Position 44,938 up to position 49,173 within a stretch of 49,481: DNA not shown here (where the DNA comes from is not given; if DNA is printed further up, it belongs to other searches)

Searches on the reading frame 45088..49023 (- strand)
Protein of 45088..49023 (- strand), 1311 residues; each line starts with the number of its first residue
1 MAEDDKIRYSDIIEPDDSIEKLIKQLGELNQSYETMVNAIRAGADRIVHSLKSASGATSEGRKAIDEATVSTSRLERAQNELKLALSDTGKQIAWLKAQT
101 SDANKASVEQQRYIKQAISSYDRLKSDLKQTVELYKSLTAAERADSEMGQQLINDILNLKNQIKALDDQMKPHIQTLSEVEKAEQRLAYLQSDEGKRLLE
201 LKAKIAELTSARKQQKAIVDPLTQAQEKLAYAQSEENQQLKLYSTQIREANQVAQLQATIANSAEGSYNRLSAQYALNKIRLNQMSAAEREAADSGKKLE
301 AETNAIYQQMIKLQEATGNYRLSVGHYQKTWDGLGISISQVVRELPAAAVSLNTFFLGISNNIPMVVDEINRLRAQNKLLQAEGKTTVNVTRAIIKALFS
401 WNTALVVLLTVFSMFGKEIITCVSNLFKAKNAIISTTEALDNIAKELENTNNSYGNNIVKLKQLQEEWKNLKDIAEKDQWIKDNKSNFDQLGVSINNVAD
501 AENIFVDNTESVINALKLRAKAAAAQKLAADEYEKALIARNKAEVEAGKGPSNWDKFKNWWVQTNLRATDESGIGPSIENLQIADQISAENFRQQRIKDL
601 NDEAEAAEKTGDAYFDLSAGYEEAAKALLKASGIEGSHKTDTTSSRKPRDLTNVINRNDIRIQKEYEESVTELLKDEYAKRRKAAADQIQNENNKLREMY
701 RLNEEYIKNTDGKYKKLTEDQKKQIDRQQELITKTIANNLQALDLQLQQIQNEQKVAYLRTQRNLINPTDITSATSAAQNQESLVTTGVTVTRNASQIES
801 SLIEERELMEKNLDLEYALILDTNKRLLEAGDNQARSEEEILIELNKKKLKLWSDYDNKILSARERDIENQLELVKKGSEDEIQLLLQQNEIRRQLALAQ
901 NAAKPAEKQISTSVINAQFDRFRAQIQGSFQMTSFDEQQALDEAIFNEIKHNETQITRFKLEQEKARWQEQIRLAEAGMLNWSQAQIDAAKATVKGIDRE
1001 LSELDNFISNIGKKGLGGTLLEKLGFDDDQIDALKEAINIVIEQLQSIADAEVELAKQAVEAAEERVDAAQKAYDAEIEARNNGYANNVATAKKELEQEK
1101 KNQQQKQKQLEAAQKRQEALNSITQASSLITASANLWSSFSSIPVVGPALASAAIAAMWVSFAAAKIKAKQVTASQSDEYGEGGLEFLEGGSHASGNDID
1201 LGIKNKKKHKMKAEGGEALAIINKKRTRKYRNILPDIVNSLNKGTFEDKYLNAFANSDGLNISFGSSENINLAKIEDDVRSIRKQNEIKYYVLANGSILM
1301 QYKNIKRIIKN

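Call 10: search_protein_families(library=phrogs, proteins=[window:45088-49023:-], max_evalue=0.00001)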
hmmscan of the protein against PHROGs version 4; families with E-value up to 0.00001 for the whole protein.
window:45088-49023:- (1311 aa): 4 families
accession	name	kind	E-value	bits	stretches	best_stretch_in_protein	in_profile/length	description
phrog_20660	-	tail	3.8e-200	668.9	2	160-1310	19-1106/1106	tail length tape measure protein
phrog_14295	-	unknown function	2.7e-28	99.3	1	179-761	115-721/1439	-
phrog_14476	-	head and packaging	1.5e-22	80.5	1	149-504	58-408/1103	virion structural protein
phrog_28412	-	unknown function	5.6e-15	55.3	1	417-839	276-701/1244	-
